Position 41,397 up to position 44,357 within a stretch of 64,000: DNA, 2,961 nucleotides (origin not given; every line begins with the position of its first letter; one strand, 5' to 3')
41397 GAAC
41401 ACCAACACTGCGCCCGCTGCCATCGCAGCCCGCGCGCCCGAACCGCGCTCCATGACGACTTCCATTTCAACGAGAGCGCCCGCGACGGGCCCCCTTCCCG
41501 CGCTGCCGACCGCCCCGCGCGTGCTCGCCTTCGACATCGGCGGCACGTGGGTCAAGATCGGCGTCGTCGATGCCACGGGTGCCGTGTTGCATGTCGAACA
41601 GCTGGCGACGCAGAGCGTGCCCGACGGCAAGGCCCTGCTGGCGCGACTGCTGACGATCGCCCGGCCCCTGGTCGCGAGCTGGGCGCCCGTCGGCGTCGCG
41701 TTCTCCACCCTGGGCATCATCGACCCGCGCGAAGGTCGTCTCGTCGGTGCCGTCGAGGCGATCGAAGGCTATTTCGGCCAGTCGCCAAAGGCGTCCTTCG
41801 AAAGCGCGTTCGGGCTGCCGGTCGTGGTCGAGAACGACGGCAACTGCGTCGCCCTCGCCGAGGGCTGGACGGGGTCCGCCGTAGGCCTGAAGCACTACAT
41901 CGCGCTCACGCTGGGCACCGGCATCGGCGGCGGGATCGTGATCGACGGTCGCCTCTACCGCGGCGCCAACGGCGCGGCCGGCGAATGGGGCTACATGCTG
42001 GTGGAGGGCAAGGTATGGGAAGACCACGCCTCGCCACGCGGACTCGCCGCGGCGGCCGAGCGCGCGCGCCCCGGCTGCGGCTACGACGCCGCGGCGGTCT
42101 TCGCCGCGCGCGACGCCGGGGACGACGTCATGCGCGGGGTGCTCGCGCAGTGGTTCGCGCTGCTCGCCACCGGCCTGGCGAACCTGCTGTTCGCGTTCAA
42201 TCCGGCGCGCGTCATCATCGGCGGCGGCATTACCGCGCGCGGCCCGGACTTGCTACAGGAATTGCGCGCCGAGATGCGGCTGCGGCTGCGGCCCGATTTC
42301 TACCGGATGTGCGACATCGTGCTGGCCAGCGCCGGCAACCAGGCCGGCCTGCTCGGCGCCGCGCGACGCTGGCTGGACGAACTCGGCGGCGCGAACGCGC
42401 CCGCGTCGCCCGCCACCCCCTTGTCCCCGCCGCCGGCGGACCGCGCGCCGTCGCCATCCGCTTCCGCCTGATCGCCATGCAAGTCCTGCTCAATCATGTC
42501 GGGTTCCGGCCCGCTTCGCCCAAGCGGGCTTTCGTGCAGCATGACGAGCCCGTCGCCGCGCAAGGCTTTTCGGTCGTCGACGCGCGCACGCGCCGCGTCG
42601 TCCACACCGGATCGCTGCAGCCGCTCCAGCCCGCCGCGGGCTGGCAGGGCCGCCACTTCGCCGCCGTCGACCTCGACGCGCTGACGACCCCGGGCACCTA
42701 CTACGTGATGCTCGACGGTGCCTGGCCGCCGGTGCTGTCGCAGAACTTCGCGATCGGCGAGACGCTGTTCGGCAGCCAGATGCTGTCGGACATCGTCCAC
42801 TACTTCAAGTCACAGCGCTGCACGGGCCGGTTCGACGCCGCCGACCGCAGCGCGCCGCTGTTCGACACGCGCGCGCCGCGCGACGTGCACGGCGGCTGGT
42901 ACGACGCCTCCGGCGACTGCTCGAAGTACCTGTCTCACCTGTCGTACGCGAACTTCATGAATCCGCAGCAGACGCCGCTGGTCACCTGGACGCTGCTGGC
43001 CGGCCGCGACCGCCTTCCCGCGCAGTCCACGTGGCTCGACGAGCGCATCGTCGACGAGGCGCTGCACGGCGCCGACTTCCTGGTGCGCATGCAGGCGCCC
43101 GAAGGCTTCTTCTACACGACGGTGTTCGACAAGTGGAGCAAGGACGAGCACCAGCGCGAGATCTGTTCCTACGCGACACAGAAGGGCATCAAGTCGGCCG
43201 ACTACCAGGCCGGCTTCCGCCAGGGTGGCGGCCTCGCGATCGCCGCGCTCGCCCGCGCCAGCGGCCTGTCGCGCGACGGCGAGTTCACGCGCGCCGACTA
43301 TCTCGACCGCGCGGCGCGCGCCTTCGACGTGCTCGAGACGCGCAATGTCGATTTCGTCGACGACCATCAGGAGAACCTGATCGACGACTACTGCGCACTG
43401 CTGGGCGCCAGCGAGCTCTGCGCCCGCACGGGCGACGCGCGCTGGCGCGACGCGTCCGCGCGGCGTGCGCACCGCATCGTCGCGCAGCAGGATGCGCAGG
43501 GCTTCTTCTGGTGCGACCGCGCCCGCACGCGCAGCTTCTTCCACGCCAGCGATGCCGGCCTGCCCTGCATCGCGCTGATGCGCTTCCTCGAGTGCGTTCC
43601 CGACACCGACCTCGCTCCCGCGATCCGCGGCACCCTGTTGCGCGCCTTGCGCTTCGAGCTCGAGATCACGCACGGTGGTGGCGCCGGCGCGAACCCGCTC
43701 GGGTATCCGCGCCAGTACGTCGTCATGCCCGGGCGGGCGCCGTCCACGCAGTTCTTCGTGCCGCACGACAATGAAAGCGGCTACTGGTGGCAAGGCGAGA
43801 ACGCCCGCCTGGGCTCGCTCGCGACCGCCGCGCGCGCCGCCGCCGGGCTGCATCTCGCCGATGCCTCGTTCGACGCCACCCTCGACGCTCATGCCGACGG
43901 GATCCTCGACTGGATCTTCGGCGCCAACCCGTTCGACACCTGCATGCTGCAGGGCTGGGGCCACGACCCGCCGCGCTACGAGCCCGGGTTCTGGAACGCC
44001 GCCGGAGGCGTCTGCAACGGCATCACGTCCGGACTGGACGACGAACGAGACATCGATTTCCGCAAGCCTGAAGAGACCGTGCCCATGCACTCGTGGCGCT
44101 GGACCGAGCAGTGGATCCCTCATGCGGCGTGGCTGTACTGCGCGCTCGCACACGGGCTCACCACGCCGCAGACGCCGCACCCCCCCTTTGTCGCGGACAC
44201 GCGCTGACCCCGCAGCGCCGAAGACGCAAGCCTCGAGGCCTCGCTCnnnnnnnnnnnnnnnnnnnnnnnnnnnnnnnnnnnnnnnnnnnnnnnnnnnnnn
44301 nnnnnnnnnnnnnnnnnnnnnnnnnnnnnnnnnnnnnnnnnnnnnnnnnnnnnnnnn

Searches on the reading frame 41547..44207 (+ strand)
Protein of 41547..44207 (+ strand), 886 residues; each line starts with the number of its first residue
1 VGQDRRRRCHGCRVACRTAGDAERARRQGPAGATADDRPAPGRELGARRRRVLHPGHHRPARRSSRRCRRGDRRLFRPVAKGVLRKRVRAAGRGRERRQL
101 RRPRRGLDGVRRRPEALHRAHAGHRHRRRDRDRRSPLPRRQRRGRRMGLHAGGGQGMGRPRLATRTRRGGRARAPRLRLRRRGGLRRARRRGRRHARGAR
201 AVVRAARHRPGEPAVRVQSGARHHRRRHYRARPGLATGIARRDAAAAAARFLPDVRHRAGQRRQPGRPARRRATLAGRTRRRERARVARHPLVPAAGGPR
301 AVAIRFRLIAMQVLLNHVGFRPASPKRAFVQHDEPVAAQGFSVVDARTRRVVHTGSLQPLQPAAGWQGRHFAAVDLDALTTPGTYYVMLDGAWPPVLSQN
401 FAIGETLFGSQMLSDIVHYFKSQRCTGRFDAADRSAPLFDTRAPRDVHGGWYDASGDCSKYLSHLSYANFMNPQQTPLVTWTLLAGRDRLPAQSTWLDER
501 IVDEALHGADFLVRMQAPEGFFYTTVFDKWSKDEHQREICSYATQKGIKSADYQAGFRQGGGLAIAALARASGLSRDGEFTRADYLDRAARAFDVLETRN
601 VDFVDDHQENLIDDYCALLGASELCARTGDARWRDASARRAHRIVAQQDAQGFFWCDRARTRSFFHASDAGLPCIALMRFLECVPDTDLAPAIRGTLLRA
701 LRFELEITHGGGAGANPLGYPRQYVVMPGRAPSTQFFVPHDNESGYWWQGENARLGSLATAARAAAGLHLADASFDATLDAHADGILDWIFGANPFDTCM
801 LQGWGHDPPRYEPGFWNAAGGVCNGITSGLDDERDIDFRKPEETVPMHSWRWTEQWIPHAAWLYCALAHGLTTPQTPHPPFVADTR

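Call 11: search_protein_families(library=pfam, proteins=[window:41547-44207:+])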
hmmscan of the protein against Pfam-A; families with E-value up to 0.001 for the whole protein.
window:41547-44207:+ (886 aa): 2 families
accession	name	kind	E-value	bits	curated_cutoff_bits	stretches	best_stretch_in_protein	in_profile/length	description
PF00759.25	Glyco_hydro_9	-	7.2e-17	62.2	27.7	1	411-810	3-383/444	Glycosyl hydrolase family 9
PF02927.20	CelD_N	-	5.4e-14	53.1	24.6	1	312-391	5-83/86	Cellulase N-terminal ig-like domain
